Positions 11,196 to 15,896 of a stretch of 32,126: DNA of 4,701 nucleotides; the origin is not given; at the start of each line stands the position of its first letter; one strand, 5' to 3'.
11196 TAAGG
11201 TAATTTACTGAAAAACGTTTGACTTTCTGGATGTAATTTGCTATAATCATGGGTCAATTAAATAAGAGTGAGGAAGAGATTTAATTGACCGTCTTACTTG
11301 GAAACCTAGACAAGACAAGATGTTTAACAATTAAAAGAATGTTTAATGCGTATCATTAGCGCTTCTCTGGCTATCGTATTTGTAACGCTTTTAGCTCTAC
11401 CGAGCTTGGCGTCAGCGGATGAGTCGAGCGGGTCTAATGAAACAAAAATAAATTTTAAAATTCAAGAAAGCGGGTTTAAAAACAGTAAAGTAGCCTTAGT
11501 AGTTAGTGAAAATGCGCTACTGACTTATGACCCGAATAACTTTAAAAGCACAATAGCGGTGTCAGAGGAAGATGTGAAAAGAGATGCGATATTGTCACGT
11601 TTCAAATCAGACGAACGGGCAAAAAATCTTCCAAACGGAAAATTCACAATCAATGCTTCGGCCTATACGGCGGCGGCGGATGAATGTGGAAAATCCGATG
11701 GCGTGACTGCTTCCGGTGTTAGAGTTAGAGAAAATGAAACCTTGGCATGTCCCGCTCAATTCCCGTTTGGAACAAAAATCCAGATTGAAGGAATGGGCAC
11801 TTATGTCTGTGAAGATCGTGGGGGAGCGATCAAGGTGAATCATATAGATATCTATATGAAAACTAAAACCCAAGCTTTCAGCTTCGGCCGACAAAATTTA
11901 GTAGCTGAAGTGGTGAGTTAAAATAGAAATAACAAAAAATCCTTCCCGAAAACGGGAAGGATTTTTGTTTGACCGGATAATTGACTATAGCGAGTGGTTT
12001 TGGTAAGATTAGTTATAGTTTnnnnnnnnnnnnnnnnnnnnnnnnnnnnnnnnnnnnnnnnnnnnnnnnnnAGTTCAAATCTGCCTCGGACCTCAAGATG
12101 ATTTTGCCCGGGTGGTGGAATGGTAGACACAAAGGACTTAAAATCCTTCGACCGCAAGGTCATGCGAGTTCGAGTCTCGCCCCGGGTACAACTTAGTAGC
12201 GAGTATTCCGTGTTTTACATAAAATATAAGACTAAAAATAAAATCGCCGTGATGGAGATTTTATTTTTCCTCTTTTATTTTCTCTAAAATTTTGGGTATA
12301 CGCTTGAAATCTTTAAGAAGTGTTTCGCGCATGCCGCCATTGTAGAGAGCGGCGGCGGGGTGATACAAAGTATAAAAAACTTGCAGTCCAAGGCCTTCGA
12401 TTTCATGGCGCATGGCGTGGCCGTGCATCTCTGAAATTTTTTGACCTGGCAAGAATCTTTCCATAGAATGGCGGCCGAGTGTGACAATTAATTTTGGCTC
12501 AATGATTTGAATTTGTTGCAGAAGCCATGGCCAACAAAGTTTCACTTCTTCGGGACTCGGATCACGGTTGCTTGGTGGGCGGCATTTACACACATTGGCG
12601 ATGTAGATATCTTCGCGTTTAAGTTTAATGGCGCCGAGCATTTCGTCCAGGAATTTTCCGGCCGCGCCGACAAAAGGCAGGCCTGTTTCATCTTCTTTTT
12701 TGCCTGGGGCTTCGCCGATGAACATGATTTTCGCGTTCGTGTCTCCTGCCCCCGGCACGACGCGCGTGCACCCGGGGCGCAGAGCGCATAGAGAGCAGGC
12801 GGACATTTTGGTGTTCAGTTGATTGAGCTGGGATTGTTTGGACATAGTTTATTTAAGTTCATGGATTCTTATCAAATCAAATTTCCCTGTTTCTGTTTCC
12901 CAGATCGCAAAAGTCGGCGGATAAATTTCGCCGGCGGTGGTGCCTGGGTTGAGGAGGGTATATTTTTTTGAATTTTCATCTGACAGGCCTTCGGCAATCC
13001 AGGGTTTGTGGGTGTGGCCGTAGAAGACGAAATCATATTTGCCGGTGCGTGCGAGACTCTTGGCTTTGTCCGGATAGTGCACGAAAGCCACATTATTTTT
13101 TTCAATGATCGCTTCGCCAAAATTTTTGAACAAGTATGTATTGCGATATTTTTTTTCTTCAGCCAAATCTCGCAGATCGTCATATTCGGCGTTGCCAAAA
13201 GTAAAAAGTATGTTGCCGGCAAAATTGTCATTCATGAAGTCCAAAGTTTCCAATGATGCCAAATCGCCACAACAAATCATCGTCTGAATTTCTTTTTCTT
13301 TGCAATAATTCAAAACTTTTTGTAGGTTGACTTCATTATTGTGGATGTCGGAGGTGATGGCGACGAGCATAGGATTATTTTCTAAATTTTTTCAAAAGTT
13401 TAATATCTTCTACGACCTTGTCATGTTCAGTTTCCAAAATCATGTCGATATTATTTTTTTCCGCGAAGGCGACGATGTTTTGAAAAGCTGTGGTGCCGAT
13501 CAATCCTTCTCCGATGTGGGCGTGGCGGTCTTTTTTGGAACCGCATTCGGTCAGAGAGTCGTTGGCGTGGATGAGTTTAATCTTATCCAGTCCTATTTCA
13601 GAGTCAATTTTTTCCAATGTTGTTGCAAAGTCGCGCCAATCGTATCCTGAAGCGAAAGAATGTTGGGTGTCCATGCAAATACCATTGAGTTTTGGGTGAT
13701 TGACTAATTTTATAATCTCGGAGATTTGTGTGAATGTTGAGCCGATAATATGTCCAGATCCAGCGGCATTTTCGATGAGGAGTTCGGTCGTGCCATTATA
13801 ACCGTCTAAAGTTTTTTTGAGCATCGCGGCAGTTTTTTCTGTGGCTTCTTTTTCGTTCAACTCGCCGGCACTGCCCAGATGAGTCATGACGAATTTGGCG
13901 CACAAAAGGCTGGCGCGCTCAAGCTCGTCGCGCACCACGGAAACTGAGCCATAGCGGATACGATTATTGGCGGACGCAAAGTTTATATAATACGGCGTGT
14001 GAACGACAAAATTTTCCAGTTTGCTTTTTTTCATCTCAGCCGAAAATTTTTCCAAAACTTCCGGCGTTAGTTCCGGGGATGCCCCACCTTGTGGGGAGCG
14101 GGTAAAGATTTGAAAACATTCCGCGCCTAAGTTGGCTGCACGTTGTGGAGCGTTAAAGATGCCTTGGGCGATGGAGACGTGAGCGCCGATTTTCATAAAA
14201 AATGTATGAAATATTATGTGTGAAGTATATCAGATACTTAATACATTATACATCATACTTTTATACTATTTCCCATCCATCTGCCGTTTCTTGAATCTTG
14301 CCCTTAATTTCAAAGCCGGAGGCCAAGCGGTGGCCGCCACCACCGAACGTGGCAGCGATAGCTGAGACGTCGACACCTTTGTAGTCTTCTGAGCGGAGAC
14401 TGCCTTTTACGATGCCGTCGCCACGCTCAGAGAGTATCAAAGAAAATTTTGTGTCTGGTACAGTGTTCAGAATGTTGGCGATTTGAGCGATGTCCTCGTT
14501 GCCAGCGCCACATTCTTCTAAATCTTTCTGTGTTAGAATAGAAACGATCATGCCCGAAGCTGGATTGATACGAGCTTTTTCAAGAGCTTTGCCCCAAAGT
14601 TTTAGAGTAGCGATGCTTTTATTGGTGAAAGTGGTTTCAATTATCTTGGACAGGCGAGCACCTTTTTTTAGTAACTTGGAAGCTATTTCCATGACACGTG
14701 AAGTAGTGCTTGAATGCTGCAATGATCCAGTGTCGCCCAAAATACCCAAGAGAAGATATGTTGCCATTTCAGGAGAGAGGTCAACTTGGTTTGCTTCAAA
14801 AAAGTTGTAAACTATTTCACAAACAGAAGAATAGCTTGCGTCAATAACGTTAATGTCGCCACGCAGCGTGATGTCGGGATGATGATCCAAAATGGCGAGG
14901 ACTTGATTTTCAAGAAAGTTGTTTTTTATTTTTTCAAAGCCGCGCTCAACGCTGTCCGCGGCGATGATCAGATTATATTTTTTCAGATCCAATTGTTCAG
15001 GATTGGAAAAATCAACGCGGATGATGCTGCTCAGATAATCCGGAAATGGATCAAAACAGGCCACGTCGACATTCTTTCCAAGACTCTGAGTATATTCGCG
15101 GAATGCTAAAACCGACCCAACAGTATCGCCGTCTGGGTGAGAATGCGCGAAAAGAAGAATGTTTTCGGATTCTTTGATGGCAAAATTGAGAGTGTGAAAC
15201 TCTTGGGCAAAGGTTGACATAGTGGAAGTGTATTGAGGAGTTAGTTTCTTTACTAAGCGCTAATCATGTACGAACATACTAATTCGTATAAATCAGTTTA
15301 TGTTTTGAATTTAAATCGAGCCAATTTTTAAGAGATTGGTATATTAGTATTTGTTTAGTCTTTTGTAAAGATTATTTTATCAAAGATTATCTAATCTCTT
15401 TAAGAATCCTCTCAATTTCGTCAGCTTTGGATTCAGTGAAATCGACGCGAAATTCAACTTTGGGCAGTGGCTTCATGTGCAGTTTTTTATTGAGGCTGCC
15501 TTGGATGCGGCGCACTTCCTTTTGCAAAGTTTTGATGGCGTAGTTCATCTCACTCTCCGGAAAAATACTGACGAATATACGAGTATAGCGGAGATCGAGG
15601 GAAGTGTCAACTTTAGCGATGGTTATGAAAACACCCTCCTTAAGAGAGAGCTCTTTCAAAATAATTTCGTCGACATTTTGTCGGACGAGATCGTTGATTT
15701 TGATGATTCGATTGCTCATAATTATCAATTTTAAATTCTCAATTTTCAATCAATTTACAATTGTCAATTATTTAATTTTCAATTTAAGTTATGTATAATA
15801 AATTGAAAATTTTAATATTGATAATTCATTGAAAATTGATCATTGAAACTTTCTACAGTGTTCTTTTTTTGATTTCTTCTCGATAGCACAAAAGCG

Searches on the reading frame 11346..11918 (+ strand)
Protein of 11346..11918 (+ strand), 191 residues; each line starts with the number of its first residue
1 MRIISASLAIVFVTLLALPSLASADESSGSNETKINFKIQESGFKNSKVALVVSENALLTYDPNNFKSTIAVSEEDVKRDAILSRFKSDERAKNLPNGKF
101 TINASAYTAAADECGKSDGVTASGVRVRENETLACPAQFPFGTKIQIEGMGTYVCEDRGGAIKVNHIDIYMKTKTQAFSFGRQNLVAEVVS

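Call 6: search_protein_families(library=pfam, proteins=[window:11346-11918:+], max_evalue=0.001)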
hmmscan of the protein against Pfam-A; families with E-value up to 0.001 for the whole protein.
window:11346-11918:+ (191 aa): 1 family
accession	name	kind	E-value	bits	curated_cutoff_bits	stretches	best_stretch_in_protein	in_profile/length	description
PF06725.17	3D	-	4.6e-10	40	23.8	1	139-184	10-65/72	3D domain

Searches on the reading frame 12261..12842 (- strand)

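Call 5: search_protein_families(library=pfam, proteins=[window:12261-12842:-], max_evalue=0.001)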
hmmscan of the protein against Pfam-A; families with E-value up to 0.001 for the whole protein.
window:12261-12842:- (193 aa): 1 family
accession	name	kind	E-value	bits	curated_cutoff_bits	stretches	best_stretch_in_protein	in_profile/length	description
PF03167.25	UDG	-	2.3e-38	131.9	24.3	1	30-177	1-128/141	Uracil DNA glycosylase superfamily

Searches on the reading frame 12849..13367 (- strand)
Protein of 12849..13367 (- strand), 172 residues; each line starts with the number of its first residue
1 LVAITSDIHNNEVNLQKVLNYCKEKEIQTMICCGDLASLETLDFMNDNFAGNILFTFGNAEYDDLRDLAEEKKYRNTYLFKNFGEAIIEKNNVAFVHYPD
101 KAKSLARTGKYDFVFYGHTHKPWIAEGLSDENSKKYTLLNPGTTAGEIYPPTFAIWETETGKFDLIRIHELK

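Call 5: search_protein_families(library=pfam, proteins=[window:12849-13367:-], max_evalue=0.001)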
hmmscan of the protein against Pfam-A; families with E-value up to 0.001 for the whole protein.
window:12849-13367:- (172 aa): 2 families
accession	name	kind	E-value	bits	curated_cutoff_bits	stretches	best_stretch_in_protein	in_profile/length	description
PF12850.12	Metallophos_2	-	1.1e-21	77.9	27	1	2-160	3-153/154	Calcineurin-like phosphoesterase superfamily domain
PF00149.33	Metallophos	-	5.3e-10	40.5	21.5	1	2-79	3-89/191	Calcineurin-like phosphoesterase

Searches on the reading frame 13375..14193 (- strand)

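Call 5: search_protein_families(library=pfam, proteins=[window:13375-14193:-], max_evalue=0.001)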
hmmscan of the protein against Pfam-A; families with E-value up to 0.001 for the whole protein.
window:13375-14193:- (272 aa): 1 family
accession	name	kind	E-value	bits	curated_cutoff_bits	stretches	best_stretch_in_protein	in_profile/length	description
PF01261.30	AP_endonuc_2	-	3.5e-42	145.3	31.1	1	17-269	2-248/249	Xylose isomerase-like TIM barrel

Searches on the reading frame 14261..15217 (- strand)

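Call 5: search_protein_families(library=pfam, proteins=[window:14261-15217:-], max_evalue=0.001)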
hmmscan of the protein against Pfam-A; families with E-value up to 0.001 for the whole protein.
window:14261-15217:- (318 aa): 2 families
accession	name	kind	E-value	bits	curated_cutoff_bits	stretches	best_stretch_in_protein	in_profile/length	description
PF01368.27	DHH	-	6e-16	59.3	28.1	1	19-159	1-125/125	DHH family, N-terminal domain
PF02272.25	DHHA1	-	4e-09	37.3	25.9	1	237-307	12-86/102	DHHA1 domain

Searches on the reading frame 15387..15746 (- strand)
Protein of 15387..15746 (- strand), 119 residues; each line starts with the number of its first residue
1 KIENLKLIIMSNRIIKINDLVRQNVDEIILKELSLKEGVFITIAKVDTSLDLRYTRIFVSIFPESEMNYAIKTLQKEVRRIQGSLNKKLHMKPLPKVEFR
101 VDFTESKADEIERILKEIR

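Call 5: search_protein_families(library=pfam, proteins=[window:15387-15746:-], max_evalue=0.001)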
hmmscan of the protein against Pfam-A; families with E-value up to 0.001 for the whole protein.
window:15387-15746:- (119 aa): 1 family
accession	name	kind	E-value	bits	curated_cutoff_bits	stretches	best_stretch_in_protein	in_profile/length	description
PF02033.23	RBFA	-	4.3e-17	62.8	34.7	1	14-115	2-105/105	Ribosome-binding factor A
